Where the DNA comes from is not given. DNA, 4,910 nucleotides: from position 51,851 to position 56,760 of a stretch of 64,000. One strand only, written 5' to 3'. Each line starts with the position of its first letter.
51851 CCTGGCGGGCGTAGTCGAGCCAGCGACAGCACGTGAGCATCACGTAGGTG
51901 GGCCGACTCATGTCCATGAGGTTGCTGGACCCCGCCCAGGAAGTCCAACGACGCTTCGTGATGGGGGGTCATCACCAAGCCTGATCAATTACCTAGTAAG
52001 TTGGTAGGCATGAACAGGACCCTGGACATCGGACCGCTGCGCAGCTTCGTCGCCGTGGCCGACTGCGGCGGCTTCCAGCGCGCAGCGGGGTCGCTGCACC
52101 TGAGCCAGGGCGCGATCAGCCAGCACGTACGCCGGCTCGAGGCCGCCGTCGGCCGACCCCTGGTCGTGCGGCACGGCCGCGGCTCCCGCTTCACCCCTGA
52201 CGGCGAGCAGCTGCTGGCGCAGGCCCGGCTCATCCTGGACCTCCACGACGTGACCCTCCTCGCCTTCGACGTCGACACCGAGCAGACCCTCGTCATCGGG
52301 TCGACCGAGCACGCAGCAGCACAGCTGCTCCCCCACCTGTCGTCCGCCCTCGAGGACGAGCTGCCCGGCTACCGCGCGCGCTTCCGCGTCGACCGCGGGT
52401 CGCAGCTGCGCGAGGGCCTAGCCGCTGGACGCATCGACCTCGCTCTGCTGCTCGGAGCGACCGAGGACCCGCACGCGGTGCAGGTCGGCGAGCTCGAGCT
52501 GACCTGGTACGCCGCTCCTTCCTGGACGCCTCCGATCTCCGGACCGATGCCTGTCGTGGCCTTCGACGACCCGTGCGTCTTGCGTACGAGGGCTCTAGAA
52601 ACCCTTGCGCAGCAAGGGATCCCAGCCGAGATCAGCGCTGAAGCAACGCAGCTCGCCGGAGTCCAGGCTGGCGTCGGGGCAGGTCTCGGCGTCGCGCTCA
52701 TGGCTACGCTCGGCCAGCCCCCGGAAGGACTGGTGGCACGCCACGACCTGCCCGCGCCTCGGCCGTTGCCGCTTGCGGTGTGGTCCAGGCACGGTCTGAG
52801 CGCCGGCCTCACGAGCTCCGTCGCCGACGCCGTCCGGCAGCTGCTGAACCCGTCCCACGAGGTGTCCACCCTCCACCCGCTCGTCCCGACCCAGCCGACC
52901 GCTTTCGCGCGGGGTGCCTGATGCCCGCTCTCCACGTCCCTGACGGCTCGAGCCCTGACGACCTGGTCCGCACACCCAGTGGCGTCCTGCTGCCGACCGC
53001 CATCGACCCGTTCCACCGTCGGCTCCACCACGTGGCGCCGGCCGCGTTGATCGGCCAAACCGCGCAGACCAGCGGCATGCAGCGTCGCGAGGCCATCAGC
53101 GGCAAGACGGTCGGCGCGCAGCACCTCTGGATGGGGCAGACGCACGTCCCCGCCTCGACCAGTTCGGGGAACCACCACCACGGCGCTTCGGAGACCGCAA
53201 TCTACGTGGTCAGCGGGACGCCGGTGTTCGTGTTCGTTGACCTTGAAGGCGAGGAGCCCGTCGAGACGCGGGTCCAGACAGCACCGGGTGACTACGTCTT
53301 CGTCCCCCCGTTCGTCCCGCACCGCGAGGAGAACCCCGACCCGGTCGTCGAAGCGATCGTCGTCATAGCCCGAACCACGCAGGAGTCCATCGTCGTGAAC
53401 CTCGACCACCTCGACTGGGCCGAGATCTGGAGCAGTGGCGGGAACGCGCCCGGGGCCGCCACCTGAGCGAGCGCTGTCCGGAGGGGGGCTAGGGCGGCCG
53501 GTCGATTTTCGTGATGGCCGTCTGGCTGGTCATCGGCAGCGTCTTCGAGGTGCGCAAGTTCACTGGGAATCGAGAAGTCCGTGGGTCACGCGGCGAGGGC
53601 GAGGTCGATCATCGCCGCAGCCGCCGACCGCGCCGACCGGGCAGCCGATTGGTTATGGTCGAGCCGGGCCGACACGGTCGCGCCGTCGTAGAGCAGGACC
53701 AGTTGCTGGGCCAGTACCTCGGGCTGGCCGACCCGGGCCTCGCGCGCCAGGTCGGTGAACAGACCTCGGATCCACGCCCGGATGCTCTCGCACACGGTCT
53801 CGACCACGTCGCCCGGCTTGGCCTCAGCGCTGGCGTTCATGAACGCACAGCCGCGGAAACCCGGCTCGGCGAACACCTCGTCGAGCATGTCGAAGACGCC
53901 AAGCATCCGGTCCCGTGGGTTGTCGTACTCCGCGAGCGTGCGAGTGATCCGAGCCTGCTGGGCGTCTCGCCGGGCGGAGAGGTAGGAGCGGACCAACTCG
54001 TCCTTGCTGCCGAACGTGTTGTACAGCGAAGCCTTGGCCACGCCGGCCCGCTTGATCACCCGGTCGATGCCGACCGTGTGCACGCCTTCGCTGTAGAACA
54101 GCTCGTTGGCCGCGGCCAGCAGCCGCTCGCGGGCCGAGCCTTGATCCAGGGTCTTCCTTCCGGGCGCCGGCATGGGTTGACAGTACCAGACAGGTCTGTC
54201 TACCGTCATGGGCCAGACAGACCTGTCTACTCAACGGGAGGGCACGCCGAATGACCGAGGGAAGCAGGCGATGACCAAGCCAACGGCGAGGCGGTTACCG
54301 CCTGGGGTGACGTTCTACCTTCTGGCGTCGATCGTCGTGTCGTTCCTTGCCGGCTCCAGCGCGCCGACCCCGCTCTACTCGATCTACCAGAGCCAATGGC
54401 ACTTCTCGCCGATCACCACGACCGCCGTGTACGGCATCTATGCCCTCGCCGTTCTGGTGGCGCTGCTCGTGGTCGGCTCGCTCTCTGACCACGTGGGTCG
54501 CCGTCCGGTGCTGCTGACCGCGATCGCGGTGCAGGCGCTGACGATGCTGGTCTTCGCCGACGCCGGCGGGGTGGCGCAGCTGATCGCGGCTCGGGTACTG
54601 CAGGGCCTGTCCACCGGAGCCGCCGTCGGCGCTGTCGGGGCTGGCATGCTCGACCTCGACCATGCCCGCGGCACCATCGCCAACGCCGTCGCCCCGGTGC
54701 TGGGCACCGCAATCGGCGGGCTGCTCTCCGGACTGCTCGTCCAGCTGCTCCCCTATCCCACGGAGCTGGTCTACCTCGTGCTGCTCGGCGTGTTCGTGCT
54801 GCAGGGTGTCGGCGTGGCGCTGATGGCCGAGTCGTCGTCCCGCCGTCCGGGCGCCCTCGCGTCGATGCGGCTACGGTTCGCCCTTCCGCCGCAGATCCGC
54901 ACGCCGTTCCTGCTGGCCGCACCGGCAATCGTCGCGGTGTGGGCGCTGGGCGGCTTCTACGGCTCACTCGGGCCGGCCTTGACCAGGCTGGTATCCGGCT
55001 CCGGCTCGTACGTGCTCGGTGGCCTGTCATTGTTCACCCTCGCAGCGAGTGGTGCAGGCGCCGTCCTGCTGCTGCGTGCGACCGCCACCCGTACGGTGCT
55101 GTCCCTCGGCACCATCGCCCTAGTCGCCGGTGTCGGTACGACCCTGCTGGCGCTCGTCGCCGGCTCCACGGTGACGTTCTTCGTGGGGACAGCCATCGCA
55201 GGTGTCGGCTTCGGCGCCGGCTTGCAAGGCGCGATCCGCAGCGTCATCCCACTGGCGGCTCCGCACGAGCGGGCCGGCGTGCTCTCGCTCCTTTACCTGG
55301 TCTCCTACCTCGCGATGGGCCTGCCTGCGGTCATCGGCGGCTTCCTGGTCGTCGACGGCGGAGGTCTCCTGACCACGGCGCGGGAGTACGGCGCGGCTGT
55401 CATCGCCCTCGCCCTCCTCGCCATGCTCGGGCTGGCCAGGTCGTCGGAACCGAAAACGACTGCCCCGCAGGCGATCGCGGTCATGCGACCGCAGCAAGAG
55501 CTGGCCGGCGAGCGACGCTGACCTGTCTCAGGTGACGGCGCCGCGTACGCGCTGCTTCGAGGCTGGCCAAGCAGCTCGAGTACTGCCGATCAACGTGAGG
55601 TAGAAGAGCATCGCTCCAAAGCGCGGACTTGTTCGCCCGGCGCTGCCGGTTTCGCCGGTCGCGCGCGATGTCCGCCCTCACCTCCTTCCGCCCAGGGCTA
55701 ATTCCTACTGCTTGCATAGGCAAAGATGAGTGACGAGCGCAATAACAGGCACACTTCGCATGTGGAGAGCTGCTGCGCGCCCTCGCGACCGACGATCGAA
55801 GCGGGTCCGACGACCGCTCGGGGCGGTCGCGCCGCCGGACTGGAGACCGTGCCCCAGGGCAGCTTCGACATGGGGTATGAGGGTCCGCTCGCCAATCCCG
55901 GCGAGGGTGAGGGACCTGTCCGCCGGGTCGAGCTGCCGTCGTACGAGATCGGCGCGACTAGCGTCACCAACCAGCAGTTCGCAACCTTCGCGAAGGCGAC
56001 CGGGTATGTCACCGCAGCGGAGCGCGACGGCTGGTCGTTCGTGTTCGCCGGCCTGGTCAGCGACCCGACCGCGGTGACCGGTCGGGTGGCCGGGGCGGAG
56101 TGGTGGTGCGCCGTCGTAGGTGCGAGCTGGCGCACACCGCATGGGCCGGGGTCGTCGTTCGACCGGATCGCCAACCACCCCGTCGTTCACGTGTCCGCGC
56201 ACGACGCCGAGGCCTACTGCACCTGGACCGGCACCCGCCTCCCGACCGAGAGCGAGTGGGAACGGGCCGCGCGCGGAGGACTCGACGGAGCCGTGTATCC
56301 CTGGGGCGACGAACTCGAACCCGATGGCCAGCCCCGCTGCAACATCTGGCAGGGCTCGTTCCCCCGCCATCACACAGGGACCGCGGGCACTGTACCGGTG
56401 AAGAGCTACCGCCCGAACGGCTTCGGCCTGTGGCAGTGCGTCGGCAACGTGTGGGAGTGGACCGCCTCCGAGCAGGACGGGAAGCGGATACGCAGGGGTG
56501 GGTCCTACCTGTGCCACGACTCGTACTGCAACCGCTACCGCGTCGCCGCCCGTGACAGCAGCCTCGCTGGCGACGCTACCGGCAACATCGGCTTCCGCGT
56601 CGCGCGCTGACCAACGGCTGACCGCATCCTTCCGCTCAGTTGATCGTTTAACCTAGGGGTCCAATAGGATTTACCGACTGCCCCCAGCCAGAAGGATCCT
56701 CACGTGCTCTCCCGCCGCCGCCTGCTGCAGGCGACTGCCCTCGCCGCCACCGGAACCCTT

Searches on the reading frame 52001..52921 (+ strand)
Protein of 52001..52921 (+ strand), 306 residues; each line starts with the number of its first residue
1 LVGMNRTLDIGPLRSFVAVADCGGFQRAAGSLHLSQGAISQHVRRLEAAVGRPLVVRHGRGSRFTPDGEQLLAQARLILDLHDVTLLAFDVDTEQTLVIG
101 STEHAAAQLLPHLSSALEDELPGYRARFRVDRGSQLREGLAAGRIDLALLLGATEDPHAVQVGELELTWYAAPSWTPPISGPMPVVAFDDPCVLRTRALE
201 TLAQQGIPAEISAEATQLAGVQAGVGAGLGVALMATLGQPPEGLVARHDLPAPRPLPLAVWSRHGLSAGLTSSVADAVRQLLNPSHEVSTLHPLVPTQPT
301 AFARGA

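Call 23: search_protein_families(library=pfam, proteins=[window:52001-52921:+], max_evalue=0.001)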
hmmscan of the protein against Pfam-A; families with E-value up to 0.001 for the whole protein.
window:52001-52921:+ (306 aa): 2 families
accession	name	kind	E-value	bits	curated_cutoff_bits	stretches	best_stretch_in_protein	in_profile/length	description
PF00126.33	HTH_1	-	6.7e-20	71.2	26.6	1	13-69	4-60/60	Bacterial regulatory helix-turn-helix protein, lysR family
PF03466.25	LysR_substrate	-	1.3e-17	64.4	28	1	94-263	5-188/209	LysR substrate binding domain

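Call 25: search_protein_families(library=ncbifam, proteins=[window:52001-52921:+], max_evalue=1e-10)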
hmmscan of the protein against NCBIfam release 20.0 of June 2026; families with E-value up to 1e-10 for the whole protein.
window:52001-52921:+ (306 aa): 24 families
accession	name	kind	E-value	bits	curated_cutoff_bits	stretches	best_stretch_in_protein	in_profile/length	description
NF011673.1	PRK15092.1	equivalog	6e-36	124.1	530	1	7-233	10-237/293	transcriptional regulator LrhA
NF040786.1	LysR_Sec_metab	equivalog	1e-19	70.7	250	1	12-150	5-146/298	selenium metabolism-associated LysR family transcriptional regulator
TIGR02424.1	TF_pcaQ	equivalog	4.9e-19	68.3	303.8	1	13-160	8-156/300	pca operon transcription factor PcaQ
NF047711.1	PutUtilRegPtrR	equivalog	1.6e-18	66.8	400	1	9-236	2-236/283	putrescine utilization regulator PtrR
NF053705.1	TransRegGltCGpos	equivalog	1.7e-18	66.9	350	1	13-151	6-147/300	glutamate biosynthesis transcriptional regulator GltC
NF007385.0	PRK09906.1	equivalog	6.9e-18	64.8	356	1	12-157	5-152/296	DNA-binding transcriptional regulator HcaR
NF050187.1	TransRegBsrAPseudo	equivalog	2.8e-17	62.8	480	1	6-149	6-152/298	LysR family transcriptional regulator BsrA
NF002964.0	PRK03635.1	subfamily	2.4e-16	59.7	197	1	8-84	3-78/297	ArgP/LysG family DNA-binding transcriptional regulator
NF008410.0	PRK11233.1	equivalog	4.4e-16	58.9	309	1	13-235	6-239/305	nitrogen assimilation transcriptional regulator NAC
TIGR03339.1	phn_lysR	subfamily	7.3e-16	58.3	341.1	1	13-157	2-146/279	aminoethylphosphonate catabolism associated LysR family transcriptional regulator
NF009888.0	PRK13348.1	subfamily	7.6e-16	58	297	1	7-83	2-76/302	HTH-type transcriptional regulator ArgP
TIGR03298.1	argP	subfamily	1.5e-15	57.1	273.55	1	9-82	2-74/292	ArgP/LysG family DNA-binding transcriptional regulator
NF008352.0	PRK11139.1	subfamily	2.8e-15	56.2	288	1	11-158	9-154/305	transcriptional regulator GcvA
NF008361.0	PRK11151.1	equivalog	5.1e-15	55.5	329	1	11-242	4-248/305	DNA-binding transcriptional regulator OxyR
NF047354.1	trans_reg_GltC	equivalog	1e-14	54.8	300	1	9-150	2-145/290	glutamate biosynthesis transcriptional regulator GltC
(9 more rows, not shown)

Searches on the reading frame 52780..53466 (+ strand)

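Call 23: search_protein_families(library=pfam, proteins=[window:52780-53466:+], max_evalue=0.001)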
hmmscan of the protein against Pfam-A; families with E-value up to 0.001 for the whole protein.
window:52780-53466:+ (228 aa): 2 families
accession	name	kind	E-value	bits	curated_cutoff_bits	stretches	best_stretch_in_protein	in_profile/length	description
PF07883.17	Cupin_2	-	9.6e-09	35.3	27.2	1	122-188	4-61/70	Cupin domain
PF00190.28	Cupin_1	-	0.00013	22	22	1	132-195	49-113/151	Cupin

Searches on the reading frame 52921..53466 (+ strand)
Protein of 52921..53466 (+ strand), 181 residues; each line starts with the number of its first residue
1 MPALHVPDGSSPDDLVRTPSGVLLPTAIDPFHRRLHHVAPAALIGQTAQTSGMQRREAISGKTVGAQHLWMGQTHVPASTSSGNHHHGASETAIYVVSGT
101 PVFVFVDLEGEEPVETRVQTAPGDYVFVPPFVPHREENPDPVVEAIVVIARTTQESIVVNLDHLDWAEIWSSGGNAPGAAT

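Call 58: search_solved_structures(query=window:52921-53466:+, max_evalue=0.01)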
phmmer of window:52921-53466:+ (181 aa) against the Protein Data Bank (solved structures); distinct sequences matched with E-value up to 0.01: 0.

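Call 63: search_protein_families(library=pfam, proteins=[window:52921-53466:+], max_evalue=0.001)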
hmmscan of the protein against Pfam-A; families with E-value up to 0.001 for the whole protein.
window:52921-53466:+ (181 aa): 2 families
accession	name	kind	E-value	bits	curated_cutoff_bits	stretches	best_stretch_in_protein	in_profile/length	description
PF07883.17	Cupin_2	-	3.7e-09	36.6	27.2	1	75-141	4-61/70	Cupin domain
PF00190.28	Cupin_1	-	7.9e-05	22.7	22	1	85-148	49-113/151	Cupin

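Call 64: search_protein_families(library=ncbifam, proteins=[window:52921-53466:+], max_evalue=0.001)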
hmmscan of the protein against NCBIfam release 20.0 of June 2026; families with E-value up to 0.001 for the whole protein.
window:52921-53466:+ (181 aa): 0 families

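Call 74: find_homologous_proteins(query=window:52921-53466:+, max_evalue=0.00001)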
Query window:52921-53466:+ (181 aa): 4653 proteins with E <= 0.00001 among 4932 candidates; the best 120 are listed.
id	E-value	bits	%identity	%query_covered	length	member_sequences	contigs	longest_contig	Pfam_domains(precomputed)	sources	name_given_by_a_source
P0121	7.3e-116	402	100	100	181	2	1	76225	PF07883.18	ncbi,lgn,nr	ncbi:MAG: cupin 2 protein [Frankiales bacterium]|nr:cupin 2 protein [Frankiales bacterium]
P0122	2.9e-93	328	80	98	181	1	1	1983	PF07883.18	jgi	jgi:uncharacterized RmlC-like cupin family protein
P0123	9.2e-92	324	81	96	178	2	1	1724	PF07883.18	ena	-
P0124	1.3e-90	320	79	95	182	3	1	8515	PF07883.18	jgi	jgi:uncharacterized RmlC-like cupin family protein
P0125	3.1e-90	319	79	99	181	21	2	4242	PF07883.18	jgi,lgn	jgi:uncharacterized RmlC-like cupin family protein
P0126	4.2e-89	315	78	98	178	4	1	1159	PF07883.18,PF00190.29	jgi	jgi:uncharacterized RmlC-like cupin family protein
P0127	4.2e-89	315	79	100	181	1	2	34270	PF07883.18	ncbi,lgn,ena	-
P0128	4.8e-89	315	78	98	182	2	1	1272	PF07883.18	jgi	jgi:uncharacterized RmlC-like cupin family protein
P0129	5.3e-89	315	81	93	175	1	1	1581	PF07883.18,PF00190.29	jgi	jgi:uncharacterized RmlC-like cupin family protein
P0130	1.0e-88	314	84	92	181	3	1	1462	PF07883.18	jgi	jgi:uncharacterized RmlC-like cupin family protein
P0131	2.6e-88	312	81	93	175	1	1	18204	PF07883.18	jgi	jgi:uncharacterized RmlC-like cupin family protein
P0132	3.1e-88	312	80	93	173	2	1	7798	PF07883.18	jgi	jgi:uncharacterized RmlC-like cupin family protein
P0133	3.1e-88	312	81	93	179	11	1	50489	PF07883.18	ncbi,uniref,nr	ncbi:cupin domain-containing protein [Jatrophihabitans sp.]|uniref:cupin domain-containing protein n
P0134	3.3e-88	312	82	93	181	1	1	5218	PF07883.18,PF00190.29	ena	-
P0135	7.2e-88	311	82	93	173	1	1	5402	PF07883.18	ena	-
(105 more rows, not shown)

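Call 81: predict_structure(alignment_id=A1)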
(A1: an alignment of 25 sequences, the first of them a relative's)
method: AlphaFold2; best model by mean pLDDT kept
length: 181 residues; sequences in the alignment: 25
mean_pLDDT: 47.7   pTM: 0.46
mean pLDDT of the five models: 47.7, 45.5, 45.3, 43.2, 41.4
residues with pLDDT >= 90: 0; 70-90: 34; 50-70: 40; < 50: 107
segments of 3 or more residues with pLDDT < 50: 1-11, 16-81, 152-181
pLDDT, mean of each block of 10 residues (from residue 1): 35 49 43 34 28 25 33 32 59 67 76 80 69 74 62 34 27 34 33
secondary structure, 60 per line:
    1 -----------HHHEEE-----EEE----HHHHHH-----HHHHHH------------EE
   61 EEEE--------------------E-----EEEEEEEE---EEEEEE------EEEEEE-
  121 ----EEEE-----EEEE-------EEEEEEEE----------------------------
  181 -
elements in order: E15-17 E23-25 H30-35 H41-46 E59-64 E91-98 E102-107 E114-119 E125-128 E134-137 E145-152

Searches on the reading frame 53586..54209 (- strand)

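Call 23: search_protein_families(library=pfam, proteins=[window:53586-54209:-], max_evalue=0.001)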
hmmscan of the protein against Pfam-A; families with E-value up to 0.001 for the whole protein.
window:53586-54209:- (207 aa): 2 families
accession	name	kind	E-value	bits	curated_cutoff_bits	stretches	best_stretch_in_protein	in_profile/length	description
PF00440.29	TetR_N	-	2.3e-14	53.4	24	1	30-74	1-45/47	Bacterial regulatory proteins, tetR family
PF16925.10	TetR_C_13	-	8.7e-05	23.3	27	1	100-196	3-108/109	Tetracyclin repressor-like, C-terminal domain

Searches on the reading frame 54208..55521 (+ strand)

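Call 23: search_protein_families(library=pfam, proteins=[window:54208-55521:+], max_evalue=0.001)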
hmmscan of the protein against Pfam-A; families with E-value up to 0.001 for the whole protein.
window:54208-55521:+ (437 aa): 3 families
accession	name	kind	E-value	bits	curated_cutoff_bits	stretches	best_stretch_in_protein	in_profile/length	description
PF07690.21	MFS_1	-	3.6e-18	66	33.4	1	41-290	3-259/347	Major Facilitator Superfamily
PF00083.30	Sugar_tr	-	1.7e-05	24.4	22.3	1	67-143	44-123/452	Sugar (and other) transporter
PF12832.13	MFS_1_like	-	2.2e-05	24.1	25.2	1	38-179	218-363/373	MFS_1 like family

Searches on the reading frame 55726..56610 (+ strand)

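Call 23: search_protein_families(library=pfam, proteins=[window:55726-56610:+], max_evalue=0.001)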
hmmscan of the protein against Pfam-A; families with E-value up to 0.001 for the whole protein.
window:55726-56610:+ (294 aa): 1 family
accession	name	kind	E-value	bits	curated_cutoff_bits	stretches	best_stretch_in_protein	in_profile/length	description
PF03781.23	FGE-sulfatase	-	2.7e-66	224.3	23.3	1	41-294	7-255/255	Sulfatase-modifying factor enzyme 1-like domain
